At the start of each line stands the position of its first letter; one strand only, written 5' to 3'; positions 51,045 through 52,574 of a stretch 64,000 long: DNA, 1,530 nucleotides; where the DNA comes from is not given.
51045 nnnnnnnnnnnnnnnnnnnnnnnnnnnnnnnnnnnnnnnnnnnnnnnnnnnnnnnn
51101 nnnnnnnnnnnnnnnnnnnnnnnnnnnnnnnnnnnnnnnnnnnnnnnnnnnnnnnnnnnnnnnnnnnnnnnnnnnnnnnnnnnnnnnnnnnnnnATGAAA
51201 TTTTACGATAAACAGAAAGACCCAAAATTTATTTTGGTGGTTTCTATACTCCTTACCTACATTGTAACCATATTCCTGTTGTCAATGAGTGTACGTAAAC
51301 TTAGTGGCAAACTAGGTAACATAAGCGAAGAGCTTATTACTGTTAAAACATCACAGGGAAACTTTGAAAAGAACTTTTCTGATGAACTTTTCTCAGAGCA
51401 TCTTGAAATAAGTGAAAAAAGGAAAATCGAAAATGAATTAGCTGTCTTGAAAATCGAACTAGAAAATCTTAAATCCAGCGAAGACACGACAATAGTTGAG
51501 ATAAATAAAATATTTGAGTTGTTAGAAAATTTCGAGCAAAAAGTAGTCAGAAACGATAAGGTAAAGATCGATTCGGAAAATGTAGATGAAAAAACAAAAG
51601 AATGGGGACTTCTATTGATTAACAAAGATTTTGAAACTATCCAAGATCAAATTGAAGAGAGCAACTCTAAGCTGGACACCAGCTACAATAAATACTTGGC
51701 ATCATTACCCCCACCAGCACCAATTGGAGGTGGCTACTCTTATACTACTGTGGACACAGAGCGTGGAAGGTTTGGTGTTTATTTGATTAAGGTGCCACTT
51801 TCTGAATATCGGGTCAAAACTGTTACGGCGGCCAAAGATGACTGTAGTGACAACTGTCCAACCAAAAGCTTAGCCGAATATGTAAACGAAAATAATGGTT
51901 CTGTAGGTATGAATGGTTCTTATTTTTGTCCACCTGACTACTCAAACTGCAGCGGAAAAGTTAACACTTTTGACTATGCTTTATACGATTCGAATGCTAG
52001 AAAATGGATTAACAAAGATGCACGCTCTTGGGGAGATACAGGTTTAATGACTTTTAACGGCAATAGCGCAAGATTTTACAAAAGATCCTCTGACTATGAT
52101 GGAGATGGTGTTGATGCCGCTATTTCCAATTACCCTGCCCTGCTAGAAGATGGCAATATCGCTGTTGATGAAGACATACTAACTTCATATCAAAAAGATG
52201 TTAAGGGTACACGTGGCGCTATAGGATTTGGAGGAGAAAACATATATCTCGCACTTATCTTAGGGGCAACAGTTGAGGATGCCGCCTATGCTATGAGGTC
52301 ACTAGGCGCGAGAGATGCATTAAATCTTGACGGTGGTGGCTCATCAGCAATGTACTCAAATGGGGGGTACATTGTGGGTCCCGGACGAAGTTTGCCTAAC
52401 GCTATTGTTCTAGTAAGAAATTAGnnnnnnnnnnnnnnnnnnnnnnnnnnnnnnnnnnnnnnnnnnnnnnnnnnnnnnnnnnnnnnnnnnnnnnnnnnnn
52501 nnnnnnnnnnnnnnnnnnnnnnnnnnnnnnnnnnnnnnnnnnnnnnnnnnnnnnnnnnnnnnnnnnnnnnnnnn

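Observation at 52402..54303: Thioredoxin-like protein and CcdA fused to DUF3179: a candidate extracytoplasmic reductive pathway with a built-in CxxC substrate domain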

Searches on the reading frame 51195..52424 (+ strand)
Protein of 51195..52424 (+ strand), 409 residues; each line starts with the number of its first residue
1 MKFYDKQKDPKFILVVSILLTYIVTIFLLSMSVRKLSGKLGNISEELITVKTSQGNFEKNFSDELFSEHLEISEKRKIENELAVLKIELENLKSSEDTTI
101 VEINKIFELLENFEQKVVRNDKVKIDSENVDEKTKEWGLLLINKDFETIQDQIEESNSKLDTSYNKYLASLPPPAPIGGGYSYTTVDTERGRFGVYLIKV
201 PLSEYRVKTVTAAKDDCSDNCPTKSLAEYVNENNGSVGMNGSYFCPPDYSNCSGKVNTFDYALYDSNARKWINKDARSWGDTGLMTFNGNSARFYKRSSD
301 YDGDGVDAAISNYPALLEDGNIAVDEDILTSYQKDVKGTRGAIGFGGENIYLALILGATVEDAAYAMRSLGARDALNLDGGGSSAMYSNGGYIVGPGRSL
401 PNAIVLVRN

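Call 3: search_protein_families(library=pfam, proteins=[window:51195-52424:+], max_evalue=0.01)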
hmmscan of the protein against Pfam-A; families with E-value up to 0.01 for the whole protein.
window:51195-52424:+ (409 aa): 1 family
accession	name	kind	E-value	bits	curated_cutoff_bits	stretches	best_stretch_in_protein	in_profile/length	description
PF09992.14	NAGPA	-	2.5e-18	67.3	25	1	236-406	4-168/169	Phosphodiester glycosidase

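Call 4: search_protein_families(library=ncbifam, proteins=[window:51195-52424:+], max_evalue=0.01)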
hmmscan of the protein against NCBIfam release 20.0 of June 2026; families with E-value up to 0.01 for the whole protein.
window:51195-52424:+ (409 aa): 1 family
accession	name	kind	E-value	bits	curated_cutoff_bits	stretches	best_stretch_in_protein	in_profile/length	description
NF006543.0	PRK09039.1-2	equivalog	0.0049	16.7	305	1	13-166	29-174/350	peptidoglycan -binding protein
